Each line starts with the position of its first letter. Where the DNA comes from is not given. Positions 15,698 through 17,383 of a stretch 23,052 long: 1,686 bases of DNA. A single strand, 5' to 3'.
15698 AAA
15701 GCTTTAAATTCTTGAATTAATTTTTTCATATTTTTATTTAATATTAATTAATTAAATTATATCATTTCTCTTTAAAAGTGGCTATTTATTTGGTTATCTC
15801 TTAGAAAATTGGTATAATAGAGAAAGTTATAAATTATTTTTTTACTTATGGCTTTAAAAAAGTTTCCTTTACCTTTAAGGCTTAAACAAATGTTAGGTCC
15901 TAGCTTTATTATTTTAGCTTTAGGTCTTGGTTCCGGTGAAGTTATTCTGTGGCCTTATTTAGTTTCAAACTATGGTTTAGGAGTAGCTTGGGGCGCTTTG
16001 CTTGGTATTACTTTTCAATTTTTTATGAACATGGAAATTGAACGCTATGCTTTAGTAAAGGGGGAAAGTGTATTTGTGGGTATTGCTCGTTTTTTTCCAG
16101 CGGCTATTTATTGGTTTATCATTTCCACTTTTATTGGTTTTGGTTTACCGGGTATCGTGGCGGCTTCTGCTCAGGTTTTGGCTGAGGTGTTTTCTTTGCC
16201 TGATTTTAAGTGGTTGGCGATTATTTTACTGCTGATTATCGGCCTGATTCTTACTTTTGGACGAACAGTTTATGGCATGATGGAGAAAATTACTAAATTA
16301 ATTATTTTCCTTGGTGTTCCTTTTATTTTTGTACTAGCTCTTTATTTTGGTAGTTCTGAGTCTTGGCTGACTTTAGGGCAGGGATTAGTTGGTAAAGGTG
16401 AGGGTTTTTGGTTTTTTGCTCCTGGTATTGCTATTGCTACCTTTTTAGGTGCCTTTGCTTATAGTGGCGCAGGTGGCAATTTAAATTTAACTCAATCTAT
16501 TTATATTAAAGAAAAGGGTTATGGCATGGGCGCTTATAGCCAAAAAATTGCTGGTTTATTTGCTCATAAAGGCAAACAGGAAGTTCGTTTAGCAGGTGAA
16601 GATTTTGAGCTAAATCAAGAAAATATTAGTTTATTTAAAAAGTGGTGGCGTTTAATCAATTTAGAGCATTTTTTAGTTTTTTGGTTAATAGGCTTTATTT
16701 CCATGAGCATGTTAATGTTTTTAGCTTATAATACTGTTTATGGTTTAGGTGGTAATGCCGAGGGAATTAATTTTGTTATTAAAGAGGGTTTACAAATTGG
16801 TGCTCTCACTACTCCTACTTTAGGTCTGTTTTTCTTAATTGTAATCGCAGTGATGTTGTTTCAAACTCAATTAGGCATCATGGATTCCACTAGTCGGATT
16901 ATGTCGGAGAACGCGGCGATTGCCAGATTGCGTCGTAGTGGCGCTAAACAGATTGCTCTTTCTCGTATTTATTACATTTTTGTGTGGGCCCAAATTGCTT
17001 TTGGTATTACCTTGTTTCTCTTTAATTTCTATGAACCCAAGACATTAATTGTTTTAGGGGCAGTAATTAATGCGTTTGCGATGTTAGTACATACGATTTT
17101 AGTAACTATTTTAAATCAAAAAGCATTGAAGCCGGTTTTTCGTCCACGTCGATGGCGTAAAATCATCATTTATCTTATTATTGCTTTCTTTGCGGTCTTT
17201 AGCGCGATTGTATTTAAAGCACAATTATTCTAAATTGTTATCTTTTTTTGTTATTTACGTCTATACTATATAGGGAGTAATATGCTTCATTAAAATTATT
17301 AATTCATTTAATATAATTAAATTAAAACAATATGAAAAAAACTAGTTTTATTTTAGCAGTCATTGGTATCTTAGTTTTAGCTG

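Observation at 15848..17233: Nramp/SLC11-like transporter lacking the canonical DPGN and MPH metal-coordinating motifs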

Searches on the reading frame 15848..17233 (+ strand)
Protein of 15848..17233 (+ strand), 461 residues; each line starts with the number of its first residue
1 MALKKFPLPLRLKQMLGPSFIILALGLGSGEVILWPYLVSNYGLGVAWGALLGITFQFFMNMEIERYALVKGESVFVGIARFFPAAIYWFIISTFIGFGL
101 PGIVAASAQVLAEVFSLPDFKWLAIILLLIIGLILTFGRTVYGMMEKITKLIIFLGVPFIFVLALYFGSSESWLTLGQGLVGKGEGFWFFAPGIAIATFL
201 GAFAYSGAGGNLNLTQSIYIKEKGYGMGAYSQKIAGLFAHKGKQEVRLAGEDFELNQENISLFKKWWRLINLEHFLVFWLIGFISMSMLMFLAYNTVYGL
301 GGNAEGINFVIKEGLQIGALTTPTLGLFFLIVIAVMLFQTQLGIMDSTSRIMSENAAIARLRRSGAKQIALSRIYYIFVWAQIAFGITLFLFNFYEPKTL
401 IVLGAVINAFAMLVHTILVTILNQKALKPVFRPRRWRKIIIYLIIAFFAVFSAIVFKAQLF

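Call 3: search_protein_families(library=pfam, proteins=[window:15848-17233:+], max_evalue=10)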
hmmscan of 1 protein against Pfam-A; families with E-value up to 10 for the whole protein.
window:15848-17233:+ (461 aa): 0 families

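Call 4: search_protein_families(library=ncbifam, proteins=[window:15848-17233:+], max_evalue=10)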
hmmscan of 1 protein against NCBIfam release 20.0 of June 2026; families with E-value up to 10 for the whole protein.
window:15848-17233:+ (461 aa): 3 families
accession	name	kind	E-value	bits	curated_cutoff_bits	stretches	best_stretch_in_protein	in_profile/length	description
NF037982.1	Nramp_1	equivalog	2.3e-90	303.7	50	1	17-427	1-404/404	Nramp family divalent metal transporter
NF033880.1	Prli42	equivalog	0.094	12.5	27.5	1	435-447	5-17/31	stressosome-associated protein Prli42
TIGR00942.1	2a6301s05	subfamily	5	7.1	212.25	1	389-452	2-56/144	multicomponent Na+:H+ antiporter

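Call 5: search_solved_structures(query=window:15848-17233:+, max_evalue=10, show_alignments=3)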
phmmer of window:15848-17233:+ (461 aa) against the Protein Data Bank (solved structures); distinct sequences matched with E-value up to 10: 1.
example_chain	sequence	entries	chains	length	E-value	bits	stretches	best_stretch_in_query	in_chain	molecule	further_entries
7p5j_A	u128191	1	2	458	0.14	14.4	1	102-170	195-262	Protein tweety homolog 1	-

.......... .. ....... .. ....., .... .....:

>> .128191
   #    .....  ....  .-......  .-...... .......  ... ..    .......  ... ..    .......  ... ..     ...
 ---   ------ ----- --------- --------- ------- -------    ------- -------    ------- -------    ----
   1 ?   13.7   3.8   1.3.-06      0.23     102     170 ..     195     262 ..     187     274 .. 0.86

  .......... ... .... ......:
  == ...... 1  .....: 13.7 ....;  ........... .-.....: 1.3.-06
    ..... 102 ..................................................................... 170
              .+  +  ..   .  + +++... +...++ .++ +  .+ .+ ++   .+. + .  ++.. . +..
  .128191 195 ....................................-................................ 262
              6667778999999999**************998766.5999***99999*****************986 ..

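Call 7: find_homologous_proteins(query=window:15848-17233:+, max_evalue=0.001)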
Query window:15848-17233:+ (461 aa): 2854 proteins with E <= 0.001 among 8000 candidates; the best 120 are listed.
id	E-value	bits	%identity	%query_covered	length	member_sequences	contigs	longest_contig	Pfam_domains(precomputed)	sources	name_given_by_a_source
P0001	1.4e-291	985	100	100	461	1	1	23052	-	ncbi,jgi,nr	ncbi:MAG: Nramp family divalent metal transporter [Patescibacteria group bacterium]|jgi:hypothetical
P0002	4.0e-291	984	100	100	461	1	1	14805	-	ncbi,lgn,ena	-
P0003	1.6e-290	982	100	100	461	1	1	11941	-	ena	-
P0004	3.5e-289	977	99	100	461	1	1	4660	-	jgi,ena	-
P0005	9.0e-289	976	99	100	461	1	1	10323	-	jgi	jgi:hypothetical protein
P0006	5.0e-288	974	99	100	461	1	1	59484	-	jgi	jgi:hypothetical protein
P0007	4.0e-281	951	96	100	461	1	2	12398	-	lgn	-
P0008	1.5e-250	850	84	100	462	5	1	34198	-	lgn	-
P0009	1.5e-249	847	84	100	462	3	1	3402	-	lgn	-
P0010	1.7e-249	847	84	100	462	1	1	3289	-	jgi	jgi:hypothetical protein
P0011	1.2e-245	834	83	100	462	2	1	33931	-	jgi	jgi:hypothetical protein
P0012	1.2e-245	834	83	100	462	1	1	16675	-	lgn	-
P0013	2.7e-244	829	83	100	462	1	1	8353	-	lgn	-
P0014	2.8e-244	829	83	100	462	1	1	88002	-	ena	-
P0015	2.7e-243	826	83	100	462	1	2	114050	-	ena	-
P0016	7.3e-243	825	81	100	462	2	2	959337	-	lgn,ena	-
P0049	2.9e-209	714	73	99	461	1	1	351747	-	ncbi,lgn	ncbi:MAG: Nramp family divalent metal transporter [Bacillota bacterium]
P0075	7.9e-197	673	68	99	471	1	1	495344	-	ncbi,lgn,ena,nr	ncbi:MAG: Uncharacterized protein G01um101413_30 [Parcubacteria group bacterium Gr01-1014_13]|nr:MAG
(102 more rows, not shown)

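Call 11: search_solved_structures(query=A1, max_evalue=10, show_alignments=3)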
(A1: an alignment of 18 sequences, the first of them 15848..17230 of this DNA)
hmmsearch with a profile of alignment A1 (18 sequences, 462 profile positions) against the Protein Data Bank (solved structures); distinct sequences matched with E-value up to 10: 0.

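Call 20: find_encoding_contigs(protein=P0075, flank=5000, max_places=3)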
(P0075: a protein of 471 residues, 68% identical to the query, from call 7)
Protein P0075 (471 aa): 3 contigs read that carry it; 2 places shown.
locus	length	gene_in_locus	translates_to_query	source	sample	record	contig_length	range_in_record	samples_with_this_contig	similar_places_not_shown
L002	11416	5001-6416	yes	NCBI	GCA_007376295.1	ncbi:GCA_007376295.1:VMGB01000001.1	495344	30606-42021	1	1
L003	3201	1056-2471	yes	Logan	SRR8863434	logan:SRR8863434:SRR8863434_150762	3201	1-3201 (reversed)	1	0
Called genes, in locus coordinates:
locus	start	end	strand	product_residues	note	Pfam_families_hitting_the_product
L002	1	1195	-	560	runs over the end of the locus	PF04055:Radical_SAM, PF16199:Radical_SAM_C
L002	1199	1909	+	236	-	PF13489:Methyltransf_23, PF05175:MTS (weak), PF01209:Ubie_methyltran, PF07021:MetW (weak), PF13847:Methyltransf_31, PF08241:Methyltransf_11, PF08242:Methyltransf_12, PF13649:Methyltransf_25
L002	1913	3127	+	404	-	PF13439:Glyco_transf_4, PF13579:Glyco_trans_4_4, PF00534:Glycos_transf_1, PF13524:Glyco_trans_1_2 (weak), PF13692:Glyco_trans_1_4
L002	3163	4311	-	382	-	PF09314:DUF1972 (weak), PF13439:Glyco_transf_4, PF13579:Glyco_trans_4_4, PF00534:Glycos_transf_1, PF13692:Glyco_trans_1_4, PF20706:GT4-conflict (weak)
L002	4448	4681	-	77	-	-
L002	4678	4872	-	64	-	-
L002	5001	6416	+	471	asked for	-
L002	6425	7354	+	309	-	PF01699:Na_Ca_ex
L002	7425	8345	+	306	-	PF03741:TerC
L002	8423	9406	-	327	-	PF13424:TPR_12 (faint), PF13428:TPR_14 (faint), PF13414:TPR_11 (faint), PF13431:TPR_17 (faint)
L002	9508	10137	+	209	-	PF23477:zf_Tbcl_2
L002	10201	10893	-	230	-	-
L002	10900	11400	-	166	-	PF03449:GreA_GreB_N, PF01272:GreA_GreB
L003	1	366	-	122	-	?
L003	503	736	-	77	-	-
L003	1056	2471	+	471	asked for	-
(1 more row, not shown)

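Call 21: find_encoding_contigs(protein=P0016, flank=5000, max_places=3)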
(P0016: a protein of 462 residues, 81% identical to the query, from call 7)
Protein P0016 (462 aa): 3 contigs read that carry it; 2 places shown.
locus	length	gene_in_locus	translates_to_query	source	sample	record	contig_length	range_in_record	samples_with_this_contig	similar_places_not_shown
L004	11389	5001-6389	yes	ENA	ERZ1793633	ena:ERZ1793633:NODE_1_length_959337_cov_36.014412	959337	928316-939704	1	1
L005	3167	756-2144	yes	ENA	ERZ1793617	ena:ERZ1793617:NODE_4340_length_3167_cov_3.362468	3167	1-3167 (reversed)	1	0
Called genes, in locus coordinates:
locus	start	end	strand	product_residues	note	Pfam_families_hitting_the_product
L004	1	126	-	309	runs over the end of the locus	PF01370:Epimerase, PF02719:Polysacc_synt_2 (faint), PF04321:RmlD_sub_bind (weak), PF16363:GDP_Man_Dehyd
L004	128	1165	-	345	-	PF01370:Epimerase, PF02719:Polysacc_synt_2 (weak), PF04321:RmlD_sub_bind, PF16363:GDP_Man_Dehyd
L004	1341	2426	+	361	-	-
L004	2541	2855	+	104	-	-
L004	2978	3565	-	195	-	-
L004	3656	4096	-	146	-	PF01741:MscL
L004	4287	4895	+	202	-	-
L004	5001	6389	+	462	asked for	-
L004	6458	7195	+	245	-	PF04402:SIMPL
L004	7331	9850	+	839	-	PF00690:Cation_ATPase_N, PF00122:E1-E2_ATPase, PF00702:Hydrolase, PF13246:Cation_ATPase, PF00689:Cation_ATPase_C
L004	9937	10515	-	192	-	PF02525:Flavodoxin_2, PF03358:FMN_red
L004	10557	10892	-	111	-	PF01638:HxlR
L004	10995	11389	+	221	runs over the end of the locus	PF04264:YceI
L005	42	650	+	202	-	-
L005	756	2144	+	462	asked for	-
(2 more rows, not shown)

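Call 22: find_encoding_contigs(protein=P0049, flank=5000, max_places=3)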
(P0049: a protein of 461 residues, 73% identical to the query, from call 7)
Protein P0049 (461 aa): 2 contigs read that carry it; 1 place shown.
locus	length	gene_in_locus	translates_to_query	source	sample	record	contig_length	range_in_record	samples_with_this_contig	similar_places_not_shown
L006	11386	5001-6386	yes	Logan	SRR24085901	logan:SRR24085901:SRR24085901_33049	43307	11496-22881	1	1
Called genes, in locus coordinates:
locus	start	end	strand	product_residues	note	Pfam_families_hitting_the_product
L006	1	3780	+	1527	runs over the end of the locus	-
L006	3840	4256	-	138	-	PF01741:MscL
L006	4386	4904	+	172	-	-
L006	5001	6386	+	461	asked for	-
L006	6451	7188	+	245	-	PF04402:SIMPL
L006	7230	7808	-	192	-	PF02525:Flavodoxin_2, PF03358:FMN_red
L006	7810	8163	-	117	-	PF01638:HxlR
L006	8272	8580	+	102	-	-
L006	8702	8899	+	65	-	PF04070:DUF378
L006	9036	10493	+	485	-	PF00005:ABC_tran, PF02463:SMC_N (faint), PF03193:RsgA_GTPase (faint), PF13191:AAA_16 (faint), PF13401:AAA_22 (faint), PF13476:AAA_23 (faint), PF00005:ABC_tran, PF13304:AAA_21 (weak), +2 more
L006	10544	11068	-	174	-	-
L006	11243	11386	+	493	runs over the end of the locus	PF13638:PIN_4, PF02562:PhoH, PF13604:AAA_30 (faint), PF13245:AAA_19 (faint)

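Call 23: search_protein_representatives(alignment_id=A1)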
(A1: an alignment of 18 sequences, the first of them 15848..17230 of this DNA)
Query: 18 sequences, 462 profile positions. Proteins with E-value up to 0.001 (for the whole library): 1467; up to 1e-10: 701; up to 1e-30: 180. The best 150 are listed.
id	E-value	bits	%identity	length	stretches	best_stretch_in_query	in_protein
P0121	7.3e-206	700.8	-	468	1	3-458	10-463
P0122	3.5e-170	583.2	-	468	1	2-460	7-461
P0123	3.3e-153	527.3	-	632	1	3-462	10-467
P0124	8.2e-142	489.7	-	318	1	145-462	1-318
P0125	1.5e-141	488.8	-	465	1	4-457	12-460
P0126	2.2e-131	455.3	-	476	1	3-460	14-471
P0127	2.8e-116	405.5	-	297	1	2-293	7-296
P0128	1.9e-111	389.6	-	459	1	6-457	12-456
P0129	7.4e-111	387.6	-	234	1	227-460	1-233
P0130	4.8e-107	375.1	-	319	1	144-459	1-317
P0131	2.8e-106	372.5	-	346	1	163-396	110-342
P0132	1.3e-104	367.0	-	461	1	1-460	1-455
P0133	3.5e-103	362.4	-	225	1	2-217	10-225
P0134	7.5e-102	358.0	-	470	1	3-459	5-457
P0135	4.3e-101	355.5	-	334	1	127-458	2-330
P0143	3.6e-83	296.4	-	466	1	4-459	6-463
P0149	2.6e-73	263.9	-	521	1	3-455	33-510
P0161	1.2e-64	235.3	-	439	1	5-459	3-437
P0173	7.3e-57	209.6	-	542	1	4-461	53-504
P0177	1.7e-55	205.1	-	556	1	4-457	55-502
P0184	1.3e-51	192.3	-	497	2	122-319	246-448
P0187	3.1e-51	191.1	-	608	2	113-303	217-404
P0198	7.7e-48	179.9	-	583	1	5-454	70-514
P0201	3.4e-47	177.8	-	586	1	4-457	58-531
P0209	8.1e-46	173.2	-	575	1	4-461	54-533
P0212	2.6e-45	171.6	-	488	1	12-452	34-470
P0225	4.6e-42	160.8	-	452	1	15-461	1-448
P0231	1.1e-40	156.3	-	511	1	10-457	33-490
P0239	1.5e-38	149.2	-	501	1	7-451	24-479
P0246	3.8e-37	144.7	-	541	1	12-457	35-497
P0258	9.1e-36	140.1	-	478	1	9-457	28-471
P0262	1.7e-35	139.2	-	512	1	7-458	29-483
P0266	9.0e-35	136.8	-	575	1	14-454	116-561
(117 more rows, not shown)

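Call 25: search_protein_families(library=pfam, alignment_id=A2, max_evalue=0.01)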
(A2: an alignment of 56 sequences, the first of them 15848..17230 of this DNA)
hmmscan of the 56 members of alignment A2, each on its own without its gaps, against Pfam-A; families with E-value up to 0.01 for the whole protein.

A. member 1, window:15848-17230:+ (461 aa): 0 families

B. families by the number of members that match (of 56 scanned): 3 families
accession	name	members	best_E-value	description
PF01566.24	Nramp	8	1.4e-05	Natural resistance-associated macrophage protein-like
PF14692.11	DUF4462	1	0.0086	Domain of unknown function (DUF4462)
PF19982.4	DUF6418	1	0.0095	Family of unknown function (DUF6418)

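Call 42: predict_structure(alignment_id=A2)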
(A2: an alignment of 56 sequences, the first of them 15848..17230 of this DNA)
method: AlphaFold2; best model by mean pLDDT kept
length: 461 residues; sequences in the alignment: 56
mean_pLDDT: 95.1   pTM: 0.93
mean pLDDT of the five models: 95.1, 94.6, 94.5, 94.4, 94.0
residues with pLDDT >= 90: 418; 70-90: 33; 50-70: 10; < 50: 0
segments of 3 or more residues with pLDDT < 50: none
pLDDT, mean of each block of 10 residues (from residue 1): 91 93 92 98 98 98 98 97 98 98 98 97 98 90 87 94 98 98 95 96 95 96 95 73 75 97 98 97 97 97 94 98 98 97 96 96 90 94 98 97 97 98 98 98 98 94 77
secondary structure, 60 per line:
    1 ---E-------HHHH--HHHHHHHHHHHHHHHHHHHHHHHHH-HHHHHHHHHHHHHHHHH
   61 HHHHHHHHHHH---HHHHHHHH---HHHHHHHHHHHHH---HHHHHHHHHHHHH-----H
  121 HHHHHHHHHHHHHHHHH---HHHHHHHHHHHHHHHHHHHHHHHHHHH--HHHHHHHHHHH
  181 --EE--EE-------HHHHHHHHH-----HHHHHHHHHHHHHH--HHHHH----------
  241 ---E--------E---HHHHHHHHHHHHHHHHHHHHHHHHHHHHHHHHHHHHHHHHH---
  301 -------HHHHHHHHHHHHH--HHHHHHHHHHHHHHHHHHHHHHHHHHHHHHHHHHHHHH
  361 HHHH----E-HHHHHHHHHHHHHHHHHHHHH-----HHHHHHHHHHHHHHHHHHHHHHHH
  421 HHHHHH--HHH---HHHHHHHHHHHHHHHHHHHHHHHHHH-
elements in order: H12-15 H18-42 H44-71 H75-82 H86-98 H102-114 H120-137 H141-167 H170-180 H196-204 H210-223 H226-230 H257-297 H308-320 H323-364 H371-391 H397-426 H435-460

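Call 46: fold_search(model_id=the predicted structure, library=pdb)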
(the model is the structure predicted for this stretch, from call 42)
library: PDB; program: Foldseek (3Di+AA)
matches with E <= 10: 500; with E <= 0.001: 158
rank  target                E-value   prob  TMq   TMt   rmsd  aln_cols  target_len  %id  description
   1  8e5s                  6.7e-10  1.00  0.70  0.81   4.8       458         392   14  X-ray structure of the Deinococcus radiodurans Nramp/MntH divalent transition metal transporter WT in an occluded state (released 2023-05-03)
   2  8e6m                  6.7e-10  1.00  0.68  0.79   4.5       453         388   16  X-ray structure of the Deinococcus radiodurans Nramp/MntH divalent transition metal transporter WT in an inward-open, ca (released 2023-05-03)
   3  6c3i_B                7.7e-10  1.00  0.68  0.79   4.7       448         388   14  Crystal structure of the Deinococcus radiodurans Nramp/MntH divalent transition metal transporter G45R mutant in an in (released 2019-02-13)
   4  8e60                  8.4e-10  1.00  0.69  0.79   4.8       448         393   15  X-ray structure of the Deinococcus radiodurans Nramp/MntH divalent transition metal transporter WT in an occluded, manga (released 2023-05-03)
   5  8e6i                  1.4e-09  1.00  0.69  0.80   5.1       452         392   15  X-ray structure of the Deinococcus radiodurans Nramp/MntH divalent transition metal transporter M230A mutant in an inwar (released 2023-05-03)
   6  8e6h                  1.5e-09  1.00  0.64  0.74   6.0       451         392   13  X-ray structure of the Deinococcus radiodurans Nramp/MntH divalent transition metal transporter A47W mutant in an occlud (released 2023-05-03)
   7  8e6l                  1.9e-09  1.00  0.67  0.79   4.7       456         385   15  X-ray structure of the Deinococcus radiodurans Nramp/MntH divalent transition metal transporter D296A mutant in an inwar (released 2023-05-03)
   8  6c3i_A                2.2e-09  1.00  0.65  0.77   5.2       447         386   14  Crystal structure of the Deinococcus radiodurans Nramp/MntH divalent transition metal transporter G45R mutant in an in (released 2019-02-13)
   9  6d91                  3.2e-09  1.00  0.68  0.78   4.3       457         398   15  Crystal structure of the Deinococcus radiodurans Nramp/MntH divalent transition metal transporter in the outward-open, a (released 2019-02-13)
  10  5m94_A                2.9e-08  1.00  0.62  0.70   6.4       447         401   15  Crystal structure of Staphylococcus capitis divalent metal ion transporter (DMT) in complex with nanobody (released 2016-12-21)
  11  10le_A                6.9e-08  1.00  0.60  0.72   6.0       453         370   13  X-ray structure of the Bacteroides fragilis Nramp/MntH divalent transition metal transporter WT in an inward-open, man (released 2026-03-04)
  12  10ky_B                8.2e-08  1.00  0.61  0.73   6.5       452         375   13  X-ray structure of the Bacteroides fragilis Nramp/MntH divalent transition metal transporter WT in an inward-open, sta (released 2026-03-04)
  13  7qia_A                1.1e-07  1.00  0.65  0.74   6.3       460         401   13  Structure of apo-EleNRMT in complex with two nanobodies at 3.5A (released 2021-12-29)
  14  7qji_A                1.2e-07  1.00  0.65  0.74   6.2       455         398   13  X-Ray Structure of apo-EleNRMT in complex with two Nanobodies at 4.1A (released 2022-02-02)
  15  10le_B                1.3e-07  1.00  0.60  0.73   5.9       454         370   13  X-ray structure of the Bacteroides fragilis Nramp/MntH divalent transition metal transporter WT in an inward-open, man (released 2026-03-04)
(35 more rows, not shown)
